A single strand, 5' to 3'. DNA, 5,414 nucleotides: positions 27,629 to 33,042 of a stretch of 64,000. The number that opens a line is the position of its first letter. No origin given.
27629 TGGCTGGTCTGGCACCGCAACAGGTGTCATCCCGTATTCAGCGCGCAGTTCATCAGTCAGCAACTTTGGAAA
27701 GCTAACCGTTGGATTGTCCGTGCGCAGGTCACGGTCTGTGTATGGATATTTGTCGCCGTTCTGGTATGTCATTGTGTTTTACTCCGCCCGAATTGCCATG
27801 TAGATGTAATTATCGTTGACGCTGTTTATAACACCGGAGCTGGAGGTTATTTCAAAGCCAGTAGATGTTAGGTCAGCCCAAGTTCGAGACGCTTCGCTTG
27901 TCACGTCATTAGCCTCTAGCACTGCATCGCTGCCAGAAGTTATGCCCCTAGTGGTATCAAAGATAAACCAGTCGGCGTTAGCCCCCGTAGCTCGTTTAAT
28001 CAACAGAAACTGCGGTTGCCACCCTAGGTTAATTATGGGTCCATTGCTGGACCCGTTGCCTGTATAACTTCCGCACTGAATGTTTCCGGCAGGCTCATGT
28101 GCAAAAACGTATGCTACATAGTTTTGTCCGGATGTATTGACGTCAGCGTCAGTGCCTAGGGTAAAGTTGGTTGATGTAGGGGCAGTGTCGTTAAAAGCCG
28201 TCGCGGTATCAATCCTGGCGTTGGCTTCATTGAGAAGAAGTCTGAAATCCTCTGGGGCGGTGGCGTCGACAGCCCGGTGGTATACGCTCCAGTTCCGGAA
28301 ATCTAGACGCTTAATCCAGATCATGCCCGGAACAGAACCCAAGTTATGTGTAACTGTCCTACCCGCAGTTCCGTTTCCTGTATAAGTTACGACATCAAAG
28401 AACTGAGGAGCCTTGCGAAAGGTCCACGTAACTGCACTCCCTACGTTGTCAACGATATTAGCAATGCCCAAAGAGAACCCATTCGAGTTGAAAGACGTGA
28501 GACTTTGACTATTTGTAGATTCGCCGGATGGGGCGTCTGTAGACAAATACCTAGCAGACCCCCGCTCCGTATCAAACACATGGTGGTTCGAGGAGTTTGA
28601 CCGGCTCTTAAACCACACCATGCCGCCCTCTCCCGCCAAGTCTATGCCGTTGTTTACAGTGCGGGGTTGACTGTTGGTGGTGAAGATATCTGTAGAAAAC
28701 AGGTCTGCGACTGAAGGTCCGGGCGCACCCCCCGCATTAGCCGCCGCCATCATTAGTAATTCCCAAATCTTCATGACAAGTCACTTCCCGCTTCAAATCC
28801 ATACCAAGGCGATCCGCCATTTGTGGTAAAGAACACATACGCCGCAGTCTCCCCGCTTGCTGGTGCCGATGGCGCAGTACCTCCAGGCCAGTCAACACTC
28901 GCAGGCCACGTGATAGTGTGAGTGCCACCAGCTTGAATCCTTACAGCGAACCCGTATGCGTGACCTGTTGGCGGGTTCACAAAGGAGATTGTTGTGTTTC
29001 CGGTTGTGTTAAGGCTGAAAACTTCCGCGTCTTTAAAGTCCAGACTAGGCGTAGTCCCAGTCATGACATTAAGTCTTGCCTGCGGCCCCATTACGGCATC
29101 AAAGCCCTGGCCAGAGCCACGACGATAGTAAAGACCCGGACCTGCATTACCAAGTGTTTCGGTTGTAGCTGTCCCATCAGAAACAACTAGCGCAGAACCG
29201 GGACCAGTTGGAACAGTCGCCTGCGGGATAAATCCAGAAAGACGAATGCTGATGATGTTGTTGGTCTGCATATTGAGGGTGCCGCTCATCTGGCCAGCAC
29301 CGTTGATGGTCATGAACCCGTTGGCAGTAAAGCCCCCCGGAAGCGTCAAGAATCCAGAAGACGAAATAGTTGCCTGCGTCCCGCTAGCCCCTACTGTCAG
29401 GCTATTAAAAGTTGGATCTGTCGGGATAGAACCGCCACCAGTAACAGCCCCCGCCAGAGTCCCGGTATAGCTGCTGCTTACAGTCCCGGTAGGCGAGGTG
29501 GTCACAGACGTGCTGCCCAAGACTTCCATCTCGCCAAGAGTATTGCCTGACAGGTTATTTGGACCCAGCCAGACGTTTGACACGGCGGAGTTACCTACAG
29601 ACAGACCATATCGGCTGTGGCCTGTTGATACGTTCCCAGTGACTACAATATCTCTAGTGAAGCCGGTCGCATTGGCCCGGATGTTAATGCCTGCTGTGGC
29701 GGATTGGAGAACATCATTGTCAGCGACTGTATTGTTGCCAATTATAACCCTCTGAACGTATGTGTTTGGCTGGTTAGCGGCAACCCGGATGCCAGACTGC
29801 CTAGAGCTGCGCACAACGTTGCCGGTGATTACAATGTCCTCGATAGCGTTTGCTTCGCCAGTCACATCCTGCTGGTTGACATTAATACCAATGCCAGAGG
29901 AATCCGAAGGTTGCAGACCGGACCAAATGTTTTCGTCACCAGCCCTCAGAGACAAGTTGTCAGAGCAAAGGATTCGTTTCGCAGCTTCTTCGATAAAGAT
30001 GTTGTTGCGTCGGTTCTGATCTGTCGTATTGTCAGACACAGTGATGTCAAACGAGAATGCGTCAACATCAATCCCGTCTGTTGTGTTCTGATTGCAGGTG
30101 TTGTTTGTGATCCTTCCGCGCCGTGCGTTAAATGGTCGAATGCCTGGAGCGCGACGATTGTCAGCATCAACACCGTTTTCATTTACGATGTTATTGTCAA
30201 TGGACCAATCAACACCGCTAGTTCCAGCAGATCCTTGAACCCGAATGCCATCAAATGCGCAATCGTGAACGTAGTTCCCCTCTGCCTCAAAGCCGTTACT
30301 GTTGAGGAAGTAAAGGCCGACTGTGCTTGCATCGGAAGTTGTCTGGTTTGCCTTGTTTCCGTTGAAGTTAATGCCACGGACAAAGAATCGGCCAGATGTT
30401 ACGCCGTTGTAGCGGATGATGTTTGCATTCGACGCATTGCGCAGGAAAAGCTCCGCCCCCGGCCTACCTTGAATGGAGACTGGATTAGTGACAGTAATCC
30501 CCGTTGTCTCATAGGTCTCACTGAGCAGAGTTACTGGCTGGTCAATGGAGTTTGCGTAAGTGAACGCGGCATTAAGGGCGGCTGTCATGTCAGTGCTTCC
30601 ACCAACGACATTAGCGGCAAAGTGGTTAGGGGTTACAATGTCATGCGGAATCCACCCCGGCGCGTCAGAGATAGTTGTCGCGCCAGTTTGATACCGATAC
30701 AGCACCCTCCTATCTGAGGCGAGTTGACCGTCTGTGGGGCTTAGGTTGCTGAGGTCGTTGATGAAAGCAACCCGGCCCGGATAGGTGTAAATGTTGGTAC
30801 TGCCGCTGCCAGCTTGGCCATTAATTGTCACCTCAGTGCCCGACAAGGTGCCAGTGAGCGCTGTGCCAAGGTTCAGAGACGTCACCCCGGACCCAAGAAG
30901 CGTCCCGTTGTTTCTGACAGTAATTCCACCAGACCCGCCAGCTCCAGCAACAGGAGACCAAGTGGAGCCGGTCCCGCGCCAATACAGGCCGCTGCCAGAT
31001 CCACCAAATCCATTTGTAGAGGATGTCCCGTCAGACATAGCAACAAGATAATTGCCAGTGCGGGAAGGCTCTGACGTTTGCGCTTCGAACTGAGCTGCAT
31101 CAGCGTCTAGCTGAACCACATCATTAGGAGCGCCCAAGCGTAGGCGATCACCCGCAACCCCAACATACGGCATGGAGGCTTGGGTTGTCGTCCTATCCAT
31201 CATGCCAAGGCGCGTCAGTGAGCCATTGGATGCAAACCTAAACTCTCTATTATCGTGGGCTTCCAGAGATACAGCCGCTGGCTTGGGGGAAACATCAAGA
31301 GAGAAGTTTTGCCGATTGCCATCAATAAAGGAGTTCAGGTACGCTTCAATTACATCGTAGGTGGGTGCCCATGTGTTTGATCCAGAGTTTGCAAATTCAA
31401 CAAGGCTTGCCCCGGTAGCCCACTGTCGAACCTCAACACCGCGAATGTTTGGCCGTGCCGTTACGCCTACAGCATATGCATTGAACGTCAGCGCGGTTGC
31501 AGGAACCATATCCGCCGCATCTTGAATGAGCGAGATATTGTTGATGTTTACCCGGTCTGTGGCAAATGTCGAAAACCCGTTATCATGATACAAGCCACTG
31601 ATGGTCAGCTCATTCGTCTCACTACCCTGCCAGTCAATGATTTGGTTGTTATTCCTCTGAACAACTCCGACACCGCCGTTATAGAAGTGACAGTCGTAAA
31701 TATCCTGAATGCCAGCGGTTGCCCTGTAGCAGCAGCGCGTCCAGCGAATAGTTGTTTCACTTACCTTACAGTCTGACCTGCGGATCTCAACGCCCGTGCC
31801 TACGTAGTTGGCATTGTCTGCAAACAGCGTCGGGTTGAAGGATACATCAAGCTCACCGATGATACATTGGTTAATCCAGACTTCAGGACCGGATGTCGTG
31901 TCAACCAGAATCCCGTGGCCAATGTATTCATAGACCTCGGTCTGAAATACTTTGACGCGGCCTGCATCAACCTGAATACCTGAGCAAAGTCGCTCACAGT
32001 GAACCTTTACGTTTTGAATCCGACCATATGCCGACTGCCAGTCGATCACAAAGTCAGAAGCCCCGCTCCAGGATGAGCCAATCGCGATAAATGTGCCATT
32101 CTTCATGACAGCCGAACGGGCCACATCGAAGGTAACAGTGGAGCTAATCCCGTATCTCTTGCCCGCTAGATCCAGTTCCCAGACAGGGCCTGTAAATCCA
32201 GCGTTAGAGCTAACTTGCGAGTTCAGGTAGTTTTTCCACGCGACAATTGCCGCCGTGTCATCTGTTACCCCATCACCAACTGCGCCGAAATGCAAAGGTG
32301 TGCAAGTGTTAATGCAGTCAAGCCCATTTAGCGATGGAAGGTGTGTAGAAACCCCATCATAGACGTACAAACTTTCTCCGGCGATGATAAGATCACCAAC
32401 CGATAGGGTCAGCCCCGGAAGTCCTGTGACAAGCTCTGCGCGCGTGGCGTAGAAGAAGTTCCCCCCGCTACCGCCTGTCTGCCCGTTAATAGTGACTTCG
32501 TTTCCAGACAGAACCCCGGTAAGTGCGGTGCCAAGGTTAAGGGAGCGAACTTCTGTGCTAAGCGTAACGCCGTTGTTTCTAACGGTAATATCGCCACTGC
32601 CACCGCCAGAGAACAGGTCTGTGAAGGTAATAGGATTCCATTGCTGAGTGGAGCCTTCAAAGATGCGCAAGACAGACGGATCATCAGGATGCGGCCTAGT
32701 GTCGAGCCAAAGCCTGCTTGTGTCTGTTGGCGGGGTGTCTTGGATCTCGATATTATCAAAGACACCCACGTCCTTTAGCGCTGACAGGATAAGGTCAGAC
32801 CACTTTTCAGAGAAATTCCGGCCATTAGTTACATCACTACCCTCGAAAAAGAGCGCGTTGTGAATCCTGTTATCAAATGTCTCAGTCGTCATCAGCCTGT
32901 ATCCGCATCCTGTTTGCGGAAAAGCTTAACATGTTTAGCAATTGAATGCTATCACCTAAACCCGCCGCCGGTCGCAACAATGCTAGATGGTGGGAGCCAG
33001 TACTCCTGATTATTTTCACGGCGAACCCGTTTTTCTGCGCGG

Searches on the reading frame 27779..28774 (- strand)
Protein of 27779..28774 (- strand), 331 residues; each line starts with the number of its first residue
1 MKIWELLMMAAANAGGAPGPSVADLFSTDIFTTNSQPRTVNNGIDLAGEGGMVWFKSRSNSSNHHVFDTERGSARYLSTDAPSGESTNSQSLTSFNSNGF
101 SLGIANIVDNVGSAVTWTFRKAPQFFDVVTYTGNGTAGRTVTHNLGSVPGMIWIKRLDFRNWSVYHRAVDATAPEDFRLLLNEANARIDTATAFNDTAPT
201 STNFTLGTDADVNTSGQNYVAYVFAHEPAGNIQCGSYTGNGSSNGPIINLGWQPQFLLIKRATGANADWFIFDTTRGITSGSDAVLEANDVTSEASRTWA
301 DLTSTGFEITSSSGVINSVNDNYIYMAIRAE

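Call 15: search_protein_families(library=phrogs, proteins=[window:27779-28774:-], max_evalue=0.001)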
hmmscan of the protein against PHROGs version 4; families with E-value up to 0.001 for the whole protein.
window:27779-28774:- (331 aa): 2 families
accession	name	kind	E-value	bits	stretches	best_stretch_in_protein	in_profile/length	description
phrog_19943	-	head and packaging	1.8e-58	199.1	1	23-328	899-1216/1227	virion structural protein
phrog_24898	-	tail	1.6e-56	193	2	109-328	139-357/371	tail fiber protein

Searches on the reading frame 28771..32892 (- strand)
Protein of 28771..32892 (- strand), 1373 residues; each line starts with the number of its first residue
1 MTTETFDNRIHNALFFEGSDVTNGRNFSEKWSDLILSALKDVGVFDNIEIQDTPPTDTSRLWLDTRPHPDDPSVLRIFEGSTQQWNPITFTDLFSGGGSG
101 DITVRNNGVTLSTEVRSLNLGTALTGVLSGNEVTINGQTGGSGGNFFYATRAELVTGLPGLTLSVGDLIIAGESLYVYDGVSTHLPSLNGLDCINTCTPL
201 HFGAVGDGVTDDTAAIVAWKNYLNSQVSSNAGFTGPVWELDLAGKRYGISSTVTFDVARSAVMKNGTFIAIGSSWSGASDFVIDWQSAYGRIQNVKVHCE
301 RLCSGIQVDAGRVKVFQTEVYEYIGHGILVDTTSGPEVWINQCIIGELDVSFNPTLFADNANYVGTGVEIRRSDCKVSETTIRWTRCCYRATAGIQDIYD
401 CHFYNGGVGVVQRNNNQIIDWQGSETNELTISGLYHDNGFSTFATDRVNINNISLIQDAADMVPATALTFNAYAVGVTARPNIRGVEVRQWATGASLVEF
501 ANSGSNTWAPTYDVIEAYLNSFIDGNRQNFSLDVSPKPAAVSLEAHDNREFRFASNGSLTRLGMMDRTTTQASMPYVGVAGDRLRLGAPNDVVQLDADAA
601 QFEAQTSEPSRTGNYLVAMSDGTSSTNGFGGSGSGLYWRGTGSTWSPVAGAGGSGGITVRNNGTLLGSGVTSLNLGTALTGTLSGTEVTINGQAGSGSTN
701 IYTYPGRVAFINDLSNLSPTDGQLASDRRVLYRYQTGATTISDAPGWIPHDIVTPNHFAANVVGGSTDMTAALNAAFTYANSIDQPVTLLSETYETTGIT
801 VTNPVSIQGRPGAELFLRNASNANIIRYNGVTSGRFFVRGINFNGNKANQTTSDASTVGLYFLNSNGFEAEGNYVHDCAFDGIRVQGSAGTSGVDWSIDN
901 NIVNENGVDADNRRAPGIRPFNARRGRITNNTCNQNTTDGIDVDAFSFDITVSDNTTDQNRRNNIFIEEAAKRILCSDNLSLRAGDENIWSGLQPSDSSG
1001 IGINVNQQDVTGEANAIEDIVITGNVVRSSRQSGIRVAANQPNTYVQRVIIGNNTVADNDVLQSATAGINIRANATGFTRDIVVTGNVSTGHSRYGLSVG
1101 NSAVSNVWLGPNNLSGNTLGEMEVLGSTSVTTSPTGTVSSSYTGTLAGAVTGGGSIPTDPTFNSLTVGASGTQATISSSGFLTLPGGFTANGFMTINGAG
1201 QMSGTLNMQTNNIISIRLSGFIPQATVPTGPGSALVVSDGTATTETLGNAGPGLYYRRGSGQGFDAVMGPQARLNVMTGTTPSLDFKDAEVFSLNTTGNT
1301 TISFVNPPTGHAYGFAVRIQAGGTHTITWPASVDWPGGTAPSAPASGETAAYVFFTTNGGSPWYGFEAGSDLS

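Call 107: search_protein_families(library=phrogs, proteins=[window:28771-32892:-], max_evalue=0.001)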
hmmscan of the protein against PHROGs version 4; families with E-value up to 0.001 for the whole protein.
window:28771-32892:- (1373 aa): 3 families
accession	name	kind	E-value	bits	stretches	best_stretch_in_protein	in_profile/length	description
phrog_9017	-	tail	1.5e-07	32.9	1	1281-1368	62-154/159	tail fiber protein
phrog_24774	-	unknown function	1.5e-05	25.9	1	1276-1369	155-253/258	-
phrog_15455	-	tail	0.00019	21.1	0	197-226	148-177/652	tail fiber protein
